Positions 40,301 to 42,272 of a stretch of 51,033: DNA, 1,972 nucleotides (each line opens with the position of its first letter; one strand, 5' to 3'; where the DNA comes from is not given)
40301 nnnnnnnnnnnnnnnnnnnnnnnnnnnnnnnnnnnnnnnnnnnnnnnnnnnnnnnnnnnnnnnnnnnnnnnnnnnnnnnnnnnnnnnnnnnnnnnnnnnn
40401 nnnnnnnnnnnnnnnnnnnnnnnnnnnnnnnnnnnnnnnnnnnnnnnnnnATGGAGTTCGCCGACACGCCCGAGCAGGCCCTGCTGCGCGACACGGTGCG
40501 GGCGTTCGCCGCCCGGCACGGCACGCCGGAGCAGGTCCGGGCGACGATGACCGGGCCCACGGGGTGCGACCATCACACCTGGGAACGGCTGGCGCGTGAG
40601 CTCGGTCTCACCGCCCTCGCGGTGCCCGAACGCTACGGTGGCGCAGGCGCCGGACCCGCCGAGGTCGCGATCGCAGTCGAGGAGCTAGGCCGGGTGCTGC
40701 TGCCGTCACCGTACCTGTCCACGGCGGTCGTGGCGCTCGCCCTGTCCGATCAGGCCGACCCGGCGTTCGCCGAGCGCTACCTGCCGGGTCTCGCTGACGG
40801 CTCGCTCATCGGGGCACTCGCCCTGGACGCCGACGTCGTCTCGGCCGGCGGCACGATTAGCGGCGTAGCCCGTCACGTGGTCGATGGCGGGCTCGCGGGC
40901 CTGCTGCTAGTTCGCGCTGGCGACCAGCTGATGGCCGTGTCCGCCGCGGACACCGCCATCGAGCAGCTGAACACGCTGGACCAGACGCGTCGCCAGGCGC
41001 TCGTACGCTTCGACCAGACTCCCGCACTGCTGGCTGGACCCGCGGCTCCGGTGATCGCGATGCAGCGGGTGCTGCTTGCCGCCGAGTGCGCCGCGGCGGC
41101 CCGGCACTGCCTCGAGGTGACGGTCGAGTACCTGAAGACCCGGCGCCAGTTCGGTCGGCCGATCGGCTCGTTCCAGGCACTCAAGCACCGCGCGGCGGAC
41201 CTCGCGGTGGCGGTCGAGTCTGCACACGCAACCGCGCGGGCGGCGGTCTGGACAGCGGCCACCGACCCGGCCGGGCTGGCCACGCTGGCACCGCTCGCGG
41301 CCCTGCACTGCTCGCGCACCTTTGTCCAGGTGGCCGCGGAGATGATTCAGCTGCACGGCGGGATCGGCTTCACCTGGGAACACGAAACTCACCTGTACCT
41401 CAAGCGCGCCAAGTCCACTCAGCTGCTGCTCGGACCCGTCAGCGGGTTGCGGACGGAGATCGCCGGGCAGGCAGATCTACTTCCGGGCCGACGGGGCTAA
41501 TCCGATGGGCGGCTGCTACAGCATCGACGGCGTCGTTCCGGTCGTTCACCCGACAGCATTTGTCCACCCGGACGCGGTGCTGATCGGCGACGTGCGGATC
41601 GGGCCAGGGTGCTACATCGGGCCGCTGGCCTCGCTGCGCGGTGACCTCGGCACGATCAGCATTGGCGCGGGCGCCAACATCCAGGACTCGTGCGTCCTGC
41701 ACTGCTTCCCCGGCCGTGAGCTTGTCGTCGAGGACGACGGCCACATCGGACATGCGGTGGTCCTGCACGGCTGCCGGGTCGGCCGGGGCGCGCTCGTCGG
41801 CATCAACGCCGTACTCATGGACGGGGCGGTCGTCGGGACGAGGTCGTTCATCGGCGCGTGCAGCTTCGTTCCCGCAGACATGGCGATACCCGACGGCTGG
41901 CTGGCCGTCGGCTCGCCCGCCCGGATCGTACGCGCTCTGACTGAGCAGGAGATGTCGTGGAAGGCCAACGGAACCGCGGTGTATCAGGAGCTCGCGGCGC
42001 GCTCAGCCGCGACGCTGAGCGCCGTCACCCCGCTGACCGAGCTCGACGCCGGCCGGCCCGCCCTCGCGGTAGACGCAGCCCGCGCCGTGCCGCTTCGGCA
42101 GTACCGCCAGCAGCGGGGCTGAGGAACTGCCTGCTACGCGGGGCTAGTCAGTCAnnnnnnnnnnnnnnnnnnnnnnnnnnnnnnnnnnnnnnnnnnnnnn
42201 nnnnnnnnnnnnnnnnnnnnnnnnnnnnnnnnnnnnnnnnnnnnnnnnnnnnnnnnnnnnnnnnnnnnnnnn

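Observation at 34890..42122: ipdAB-like ring-opening module embedded in a non-canonical nine-gene operon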

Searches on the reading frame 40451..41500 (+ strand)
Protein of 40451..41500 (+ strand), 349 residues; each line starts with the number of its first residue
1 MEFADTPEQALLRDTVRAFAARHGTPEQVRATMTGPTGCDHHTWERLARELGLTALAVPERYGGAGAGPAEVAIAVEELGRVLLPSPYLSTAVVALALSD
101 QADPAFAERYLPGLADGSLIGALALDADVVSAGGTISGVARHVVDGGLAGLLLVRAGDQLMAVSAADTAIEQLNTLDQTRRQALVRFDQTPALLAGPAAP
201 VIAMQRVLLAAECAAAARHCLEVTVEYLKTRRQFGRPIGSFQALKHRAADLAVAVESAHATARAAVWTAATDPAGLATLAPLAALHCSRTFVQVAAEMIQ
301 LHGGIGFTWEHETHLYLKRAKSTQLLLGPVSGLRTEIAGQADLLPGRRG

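Call 8: search_protein_families(library=pfam, proteins=[window:40451-41500:+])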
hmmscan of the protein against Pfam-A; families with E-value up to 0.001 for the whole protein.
window:40451-41500:+ (349 aa): 3 families
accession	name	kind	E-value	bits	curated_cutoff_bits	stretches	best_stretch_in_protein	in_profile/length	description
PF00441.29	Acyl-CoA_dh_1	-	1.3e-26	94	22.4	1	202-335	11-143/150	Acyl-CoA dehydrogenase, C-terminal domain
PF02771.21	Acyl-CoA_dh_N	-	4e-19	69.5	22.9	1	6-117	1-112/113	Acyl-CoA dehydrogenase, N-terminal domain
PF08028.16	Acyl-CoA_dh_2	-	2e-06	28.6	22.7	1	215-308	9-111/134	Acyl-CoA dehydrogenase, C-terminal domain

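Call 9: search_protein_families(library=ncbifam, proteins=[window:40451-41500:+])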
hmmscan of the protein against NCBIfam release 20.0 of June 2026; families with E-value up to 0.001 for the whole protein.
window:40451-41500:+ (349 aa): 17 families
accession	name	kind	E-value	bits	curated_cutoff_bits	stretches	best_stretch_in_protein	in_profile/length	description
NF050027.1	acylCoADhIpdE2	equivalog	1.8e-76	257.6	450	1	8-332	2-301/311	acyl-CoA dehydrogenase IpdE2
TIGR03203.1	pimD_small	equivalog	4.6e-36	124.7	652.7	2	201-320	235-355/378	pimeloyl-CoA dehydrogenase small subunit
NF042972.1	AcrlCoAredClosAcrC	equivalog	7.5e-27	94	640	2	201-326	237-361/378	acryloyl-CoA reductase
NF008997.0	PRK12341.1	equivalog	1.1e-21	77.3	537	2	203-317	239-352/382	acyl-CoA dehydrogenase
NF045652.1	ProlPCPDhRedW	equivalog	1.5e-20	73.3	650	2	131-321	170-353/376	L-prolyl-[peptidyl-carrier protein] dehydrogenase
NF042439.1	SulpropCoADesulf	equivalog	2.2e-19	69.4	600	1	204-339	233-368/379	3-sulfinopropanoyl-CoA desulfinase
NF053553.1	prodigi_MBC_PigA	equivalog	1.9e-18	66.8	500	2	206-310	245-348/381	prodigiosin MBC biosynthesis dehydrogenase PigA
NF058590.1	AcCoDHFadEBacil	equivalog_domain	2.9e-16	59.1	600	1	201-313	252-382/586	acyl-CoA dehydrogenase FadE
NF045552.1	GlutCoADH_Des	equivalog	5.3e-15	55.5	470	1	204-318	242-356/387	glutaryl-CoA dehydrogenase Acd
NF043006.1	CyhCrbnylCoADH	equivalog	7e-14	51.6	650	1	203-328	238-362/380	cyclohexane-1-carbonyl-CoA dehydrogenase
NF002885.1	PRK03354.1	equivalog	1.8e-12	47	540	1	205-313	238-345/378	crotonobetainyl-CoA dehydrogenase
TIGR03207.1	cyc_hxne_CoA_dh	equivalog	4e-10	39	575.35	1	205-269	237-301/372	cyclohexanecarboxyl-CoA dehydrogenase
NF007000.1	PRK09463.1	subfamily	1.1e-06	27.3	600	1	207-307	299-398/726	acyl-CoA dehydrogenase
NF049984.1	Rv1679_FadE16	equivalog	1.3e-05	24.6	600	1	49-126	34-112/371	Rv1679 family acyl-CoA dehydrogenase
NF052270.1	Staph_DH_FadE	equivalog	1.3e-05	24.1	600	1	199-320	252-372/400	acyl-CoA dehydrogenase FadE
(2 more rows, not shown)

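Call 23: search_solved_structures(query=window:40451-41500:+, max_evalue=1e-10)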
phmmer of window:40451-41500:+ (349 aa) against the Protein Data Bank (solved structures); distinct sequences matched with E-value up to 1e-10: 44.
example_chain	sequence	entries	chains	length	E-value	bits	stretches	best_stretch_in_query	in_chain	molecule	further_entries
6wy8_A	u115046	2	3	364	1.8e-28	103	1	8-331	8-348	Acyl-CoA dehydrogenase domain protein Tcur3481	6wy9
5ol2_C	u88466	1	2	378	3.2e-22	82.5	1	205-339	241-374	Acyl-CoA dehydrogenase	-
4o5m_A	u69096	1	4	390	1.2e-21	80.6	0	204-334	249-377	Isovaleryl-CoA dehydrogenase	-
4kto_A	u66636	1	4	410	5e-21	78.6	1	204-331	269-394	isovaleryl-CoA dehydrogenase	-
4l1f_A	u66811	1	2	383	3.2e-20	75.9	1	205-331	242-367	Acyl-CoA dehydrogenase domain protein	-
5lnx_A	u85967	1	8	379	9.1e-20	74.4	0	204-328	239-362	Acyl-CoA dehydrogenase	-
4x28_D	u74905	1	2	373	1.4e-19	73.9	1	24-337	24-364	Acyl-CoA dehydrogenase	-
7w0j_A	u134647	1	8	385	1.5e-19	73.7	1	204-330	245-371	Acyl-CoA dehydrogenase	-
8i4p_A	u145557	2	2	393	1.6e-19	73.6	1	204-330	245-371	Acyl-CoA dehydrogenase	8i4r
3pfd_A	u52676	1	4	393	5.2e-19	71.9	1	205-328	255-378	Acyl-CoA dehydrogenase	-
9w60_A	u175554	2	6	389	5.6e-18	68.5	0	206-329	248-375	Butyryl CoA dehydrogenase apo protein | Butyryl CoA Dehydrogenase with FAD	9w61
3oib_A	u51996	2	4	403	1.1e-17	67.6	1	132-316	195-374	Acyl-CoA dehydrogenase | Putative acyl-CoA dehydrogenase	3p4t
7p98_A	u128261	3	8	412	2e-17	66.8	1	201-345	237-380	Short-chain acyl-CoA dehydrogenase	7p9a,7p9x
1jqi_A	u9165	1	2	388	2.8e-16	63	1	198-340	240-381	short chain acyl-CoA dehydrogenase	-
7szv_A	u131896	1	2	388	5.7e-16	62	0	204-321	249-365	Acyl-CoA dehydrogenase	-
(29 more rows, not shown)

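Call 62: search_dna_similar(query=window:40451-41500:+, collection=plasmids, mode=protein, max_rows=25)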
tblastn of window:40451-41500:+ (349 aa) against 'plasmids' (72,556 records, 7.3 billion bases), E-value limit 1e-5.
Records with a match: 314; places in all: 555; records where one place covers at least 80% of the query: 174.
Best place of each record, by identity: <60% 314.
By first word of the organism name: Rhodococcus 42; Sulfitobacter 25; Streptomyces 22; Pseudosulfitobacter 22; Sphingobium 21; Roseomonas 13; Azospirillum 13; Novosphingobium 11; Paracoccus 11; Cupriavidus 8; and 59 more.
By predicted mobility (MOB-suite, as given by PLSDB): non-mobilizable 210; mobilizable 58; conjugative 46.
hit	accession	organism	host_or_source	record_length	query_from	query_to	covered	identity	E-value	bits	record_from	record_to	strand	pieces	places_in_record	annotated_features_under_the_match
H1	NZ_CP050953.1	Rhodococcus sp. DMU1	cell culture,activated sludge in our lab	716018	1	345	99%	41.1%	2e-52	193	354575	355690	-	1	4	acyl-CoA dehydrogenase family protein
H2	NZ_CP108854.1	Streptomyces sp. NBC_00841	-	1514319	6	338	95%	42.1%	2e-41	161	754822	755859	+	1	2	record has no annotation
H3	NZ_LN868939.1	Nocardia farcinica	not known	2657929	14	329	91%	43.4%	4e-50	186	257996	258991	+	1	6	none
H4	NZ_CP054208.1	Rhodococcus qingshengii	cell culture,carbendazim contaminated ...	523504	12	348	97%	40.6%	1e-43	168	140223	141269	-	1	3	acyl-CoA dehydrogenase family protein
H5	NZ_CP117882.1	Novosphingobium sp. KACC 22771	Single cell,soil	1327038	1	339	97%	40.3%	2e-36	147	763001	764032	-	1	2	none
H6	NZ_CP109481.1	Streptomyces sp. NBC_01450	-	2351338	3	338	96%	40.4%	1e-51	191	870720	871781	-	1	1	none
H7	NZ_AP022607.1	Mycobacterium branderi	-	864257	1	328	94%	41.3%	9e-56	203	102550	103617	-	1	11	acyl-CoA dehydrogenase family protein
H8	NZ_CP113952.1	Rhodococcus sp. JS3073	culture,soil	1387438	1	338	97%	40.1%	6e-52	192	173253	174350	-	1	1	record has no annotation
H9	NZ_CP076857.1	Mycobacterium avium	Homo sapiens,sputum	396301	12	343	95%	40.7%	1e-47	179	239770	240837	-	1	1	acyl-CoA dehydrogenase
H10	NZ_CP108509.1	Streptomyces sp. NBC_01237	-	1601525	3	343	98%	39.6%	3e-32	134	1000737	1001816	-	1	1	none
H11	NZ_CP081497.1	Streptomyces sp. BHT-5-2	whole organism,plant soil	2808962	6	343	97%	39.9%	4e-37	149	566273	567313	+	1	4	none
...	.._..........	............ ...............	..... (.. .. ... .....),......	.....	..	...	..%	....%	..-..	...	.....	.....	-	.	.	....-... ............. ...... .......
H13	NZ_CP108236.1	Streptomyces sp. NBC_00080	-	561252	6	344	97%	39.3%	4e-46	175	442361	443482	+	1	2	acyl-CoA dehydrogenase family protein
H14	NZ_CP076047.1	Rhodococcus sp. USK10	-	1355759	8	338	95%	39.7%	2e-50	187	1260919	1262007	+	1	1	record has no annotation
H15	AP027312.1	Sphingobium sp. TomMM7A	-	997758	1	338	97%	38.8%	1e-47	179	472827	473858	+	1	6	acyl-CoA dehydrogenase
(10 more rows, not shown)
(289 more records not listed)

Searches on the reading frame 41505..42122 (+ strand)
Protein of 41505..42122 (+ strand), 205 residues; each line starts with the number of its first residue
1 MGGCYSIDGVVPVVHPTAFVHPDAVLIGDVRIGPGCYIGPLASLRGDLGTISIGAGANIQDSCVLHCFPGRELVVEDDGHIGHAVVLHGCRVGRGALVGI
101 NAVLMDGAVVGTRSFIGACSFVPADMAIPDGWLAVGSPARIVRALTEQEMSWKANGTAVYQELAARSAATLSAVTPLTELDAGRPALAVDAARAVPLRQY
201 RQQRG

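Call 8: search_protein_families(library=pfam, proteins=[window:41505-42122:+])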
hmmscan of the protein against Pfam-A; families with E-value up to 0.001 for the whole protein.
window:41505-42122:+ (205 aa): 3 families
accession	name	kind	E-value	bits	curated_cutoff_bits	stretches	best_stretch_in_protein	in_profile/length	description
PF00132.30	Hexapep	-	2.7e-15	55.7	27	2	89-122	1-34/36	Bacterial transferase hexapeptide (six repeats)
PF25084.1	LbH_EIF2B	-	7e-05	23.2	54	1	22-113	14-102/105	EIF2B subunit epsilon LbH domain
PF24894.1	Hexapep_GlmU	-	8.3e-05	23.1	23.3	0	51-117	19-84/104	GlmU-like, C-terminal hexapeptide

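Call 9: search_protein_families(library=ncbifam, proteins=[window:41505-42122:+])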
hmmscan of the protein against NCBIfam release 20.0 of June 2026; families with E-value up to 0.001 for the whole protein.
window:41505-42122:+ (205 aa): 26 families (the best 25 are shown)
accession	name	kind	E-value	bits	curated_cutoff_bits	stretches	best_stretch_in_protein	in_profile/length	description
TIGR02287.1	PaaY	equivalog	3.4e-85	284.6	319.6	1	4-190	1-187/192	phenylacetic acid degradation protein PaaY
NF010150.1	PRK13627.1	equivalog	7.7e-69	231.3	305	1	4-188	3-187/196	carnitine operon protein CaiE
NF050158.1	CarbAnhydGPos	equivalog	1.3e-41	142.1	250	1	5-151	3-149/172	gamma carbonic anhydrase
TIGR03570.1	NeuD_NnaD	subfamily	4e-14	52.7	160.8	1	18-140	88-202/202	NeuD/PglB/VioB family sugar acetyltransferase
NF040597.1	carb_anhyd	equivalog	6.9e-14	52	380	1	10-122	59-174/248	carbonic anhydrase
NF053794.1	beta_CO2some_M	equivalog_domain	3.6e-13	49.4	550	1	11-121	19-123/320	beta-carboxysome scaffolding protein CcmM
TIGR02353.1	NRPS_term_dom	equivalog_domain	8.6e-09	34.3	423.1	1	30-181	113-252/695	Pls/PosA family non-ribosomal peptide synthetase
NF002060.0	PRK00892.1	subfamily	1.8e-08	33.9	207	1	13-93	103-183/345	UDP-3-O-(3-hydroxymyristoyl)glucosamine N-acyltransferase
TIGR03532.1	DapD_Ac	equivalog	6.1e-08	32.6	231.75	1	97-150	168-219/231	2,3,4,5-tetrahydropyridine-2,6-dicarboxylate N-acetyltransferase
NF041874.1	EPS_EpsC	equivalog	1.7e-07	31.1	150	1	90-143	114-165/168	serine O-acetyltransferase EpsC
NF003657.0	PRK05289.1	equivalog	2e-07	30.4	226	1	14-45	6-37/264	acyl-ACP--UDP-N-acetylglucosamine O-acyltransferase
NF052502.1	man1P_GTase_Rv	exception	4.7e-07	29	440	1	14-110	249-336/352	mannose-1-phosphate guanylyltransferase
NF007240.0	PRK09677.1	equivalog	1.5e-06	27.8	243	1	92-153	133-192/192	putative lipopolysaccharide biosynthesis O-acetyl transferase WbbJ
NF010938.0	PRK14358.1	equivalog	2.5e-05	23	500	1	85-136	395-444/481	bifunctional N-acetylglucosamine-1-phosphate uridyltransferase/glucosamine-1-phosphate acetyltransferase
TIGR01852.1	lipid_A_lpxA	equivalog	3.6e-05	23.1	231.05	0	14-46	1-33/254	acyl-ACP--UDP-N-acetylglucosamine O-acyltransferase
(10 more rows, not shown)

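Call 69: search_solved_structures(query=window:41505-42122:+, max_evalue=1e-15)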
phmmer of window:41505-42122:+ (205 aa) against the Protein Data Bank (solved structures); distinct sequences matched with E-value up to 1e-15: 35.
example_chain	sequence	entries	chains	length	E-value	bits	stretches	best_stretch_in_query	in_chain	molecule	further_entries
8gpm_A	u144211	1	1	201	2.1e-60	207.4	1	4-179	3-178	Carbonic anhydrase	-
8gpp_A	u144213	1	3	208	2.2e-60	207.3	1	4-179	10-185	Carbonic anhydrase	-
1v3w_A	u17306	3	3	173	1.5e-35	126.2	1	4-166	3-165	ferripyochelin binding protein | 173aa long hypothetical ferripyochelin binding protein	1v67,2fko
9qev_A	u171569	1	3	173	6.4e-33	117.6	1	11-164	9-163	Carbonic anhydrase, family 3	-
9jyw_A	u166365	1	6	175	1.1e-32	116.8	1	10-151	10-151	Gamma carbonic anhydrase family protein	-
6ive_A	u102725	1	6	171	1.8e-32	116.2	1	5-146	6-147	Ferripyochelin-binding protein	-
9rmq_A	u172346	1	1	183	3.7e-31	111.9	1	9-169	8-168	Gamma carbonic anhydrase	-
7zw9_A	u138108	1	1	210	9.9e-31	110.5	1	5-157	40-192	Bacterial transferase hexapeptide family protein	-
3r1w_A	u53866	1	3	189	6.8e-30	107.7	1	7-164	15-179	carbonic anhydrase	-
7ar7_z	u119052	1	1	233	8.7e-30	107.4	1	10-170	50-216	Gamma carbonic anhydrase 1, mitochondrial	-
7a23_q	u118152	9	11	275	1.3e-29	106.8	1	10-171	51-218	CA1 | Gamma carbonic anhydrase 1, mitochondrial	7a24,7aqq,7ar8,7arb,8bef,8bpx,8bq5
1xhd_A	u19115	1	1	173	3.8e-29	105.3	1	12-150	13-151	putative acetyltransferase/acyltransferase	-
3vnp_A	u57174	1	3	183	5.3e-29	104.8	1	4-150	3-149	Hypothetical conserved protein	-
6x89_G2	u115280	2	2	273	2.7e-28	102.5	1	10-170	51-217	gamma carbonic anhydrase 1, mitochondrial-like | NDUCA2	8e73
9qez_D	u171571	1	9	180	3.3e-28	102.3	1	11-158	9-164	Carbonic anhydrase mutant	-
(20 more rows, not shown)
